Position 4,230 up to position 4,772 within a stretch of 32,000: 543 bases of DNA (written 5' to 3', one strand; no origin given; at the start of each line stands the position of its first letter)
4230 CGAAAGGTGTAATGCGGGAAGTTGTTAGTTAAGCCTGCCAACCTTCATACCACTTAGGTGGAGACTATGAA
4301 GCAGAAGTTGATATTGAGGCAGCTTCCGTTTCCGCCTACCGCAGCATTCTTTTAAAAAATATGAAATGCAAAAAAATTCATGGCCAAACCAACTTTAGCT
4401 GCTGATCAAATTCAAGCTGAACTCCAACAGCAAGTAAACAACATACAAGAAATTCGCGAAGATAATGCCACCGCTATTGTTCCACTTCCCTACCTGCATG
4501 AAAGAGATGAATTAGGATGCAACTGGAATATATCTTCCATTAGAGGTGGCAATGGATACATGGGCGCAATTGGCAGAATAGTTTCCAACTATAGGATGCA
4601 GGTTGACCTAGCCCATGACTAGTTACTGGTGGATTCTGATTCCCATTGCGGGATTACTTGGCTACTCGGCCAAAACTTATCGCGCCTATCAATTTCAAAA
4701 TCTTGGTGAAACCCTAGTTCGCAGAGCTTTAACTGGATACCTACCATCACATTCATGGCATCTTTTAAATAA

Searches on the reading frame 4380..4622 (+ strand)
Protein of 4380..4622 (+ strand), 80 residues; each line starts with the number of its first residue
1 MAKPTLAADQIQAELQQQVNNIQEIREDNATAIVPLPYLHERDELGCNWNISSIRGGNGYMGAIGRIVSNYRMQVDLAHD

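Call 7: search_protein_families(library=pfam, proteins=[window:4380-4622:+], max_evalue=0.01)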
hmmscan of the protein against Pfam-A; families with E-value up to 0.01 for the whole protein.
window:4380-4622:+ (80 aa): 0 families

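Call 45: search_protein_families(library=ncbifam, proteins=[window:4380-4622:+], max_evalue=0.1)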
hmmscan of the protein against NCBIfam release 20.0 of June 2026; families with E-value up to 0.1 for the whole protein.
window:4380-4622:+ (80 aa): 0 families
